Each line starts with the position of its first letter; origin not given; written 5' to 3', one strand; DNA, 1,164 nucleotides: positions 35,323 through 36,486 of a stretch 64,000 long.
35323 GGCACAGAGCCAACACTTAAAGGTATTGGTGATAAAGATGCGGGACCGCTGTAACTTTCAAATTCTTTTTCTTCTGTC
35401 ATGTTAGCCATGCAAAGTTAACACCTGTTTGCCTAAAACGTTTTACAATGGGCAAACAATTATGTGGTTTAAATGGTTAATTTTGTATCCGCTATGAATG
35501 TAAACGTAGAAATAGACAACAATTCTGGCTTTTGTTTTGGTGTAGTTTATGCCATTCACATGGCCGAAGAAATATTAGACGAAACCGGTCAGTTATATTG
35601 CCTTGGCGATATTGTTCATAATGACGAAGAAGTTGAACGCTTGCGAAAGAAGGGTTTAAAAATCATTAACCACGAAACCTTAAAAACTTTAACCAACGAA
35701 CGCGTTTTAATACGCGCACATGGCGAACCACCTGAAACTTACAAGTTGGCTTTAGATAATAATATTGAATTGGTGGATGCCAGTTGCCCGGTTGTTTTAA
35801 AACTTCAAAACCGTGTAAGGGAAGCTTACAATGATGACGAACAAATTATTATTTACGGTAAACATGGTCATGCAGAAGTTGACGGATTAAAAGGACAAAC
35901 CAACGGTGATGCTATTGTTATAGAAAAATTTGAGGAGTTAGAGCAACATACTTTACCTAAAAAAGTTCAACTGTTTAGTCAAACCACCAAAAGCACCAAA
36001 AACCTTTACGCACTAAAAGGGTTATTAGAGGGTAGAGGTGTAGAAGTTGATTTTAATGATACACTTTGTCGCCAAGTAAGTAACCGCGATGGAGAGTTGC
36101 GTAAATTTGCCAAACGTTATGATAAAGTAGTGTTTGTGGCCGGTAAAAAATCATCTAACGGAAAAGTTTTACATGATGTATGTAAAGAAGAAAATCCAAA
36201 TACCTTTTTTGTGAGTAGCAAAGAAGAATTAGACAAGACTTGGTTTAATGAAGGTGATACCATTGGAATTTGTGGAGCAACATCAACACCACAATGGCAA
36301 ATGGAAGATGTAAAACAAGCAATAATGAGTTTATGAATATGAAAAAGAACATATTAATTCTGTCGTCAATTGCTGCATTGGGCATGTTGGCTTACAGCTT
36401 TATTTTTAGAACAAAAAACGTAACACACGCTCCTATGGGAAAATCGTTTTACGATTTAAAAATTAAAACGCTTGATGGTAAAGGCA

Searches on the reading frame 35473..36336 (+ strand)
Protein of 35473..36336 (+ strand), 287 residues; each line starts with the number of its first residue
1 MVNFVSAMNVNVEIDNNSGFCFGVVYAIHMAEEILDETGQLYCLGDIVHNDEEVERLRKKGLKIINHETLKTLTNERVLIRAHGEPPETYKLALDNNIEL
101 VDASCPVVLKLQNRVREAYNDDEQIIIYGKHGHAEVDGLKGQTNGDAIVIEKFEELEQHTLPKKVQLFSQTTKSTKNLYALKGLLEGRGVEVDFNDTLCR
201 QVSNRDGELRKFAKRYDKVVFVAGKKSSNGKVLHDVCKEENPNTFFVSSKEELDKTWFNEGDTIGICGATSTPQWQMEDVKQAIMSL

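Call 18: search_protein_families(library=pfam, proteins=[window:35473-36336:+], max_evalue=0.001)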
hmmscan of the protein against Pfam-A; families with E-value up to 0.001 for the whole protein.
window:35473-36336:+ (287 aa): 1 family
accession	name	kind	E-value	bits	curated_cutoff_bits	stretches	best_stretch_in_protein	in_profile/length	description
PF02401.23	LYTB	-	2.7e-84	283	24.5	1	13-284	2-266/267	LytB protein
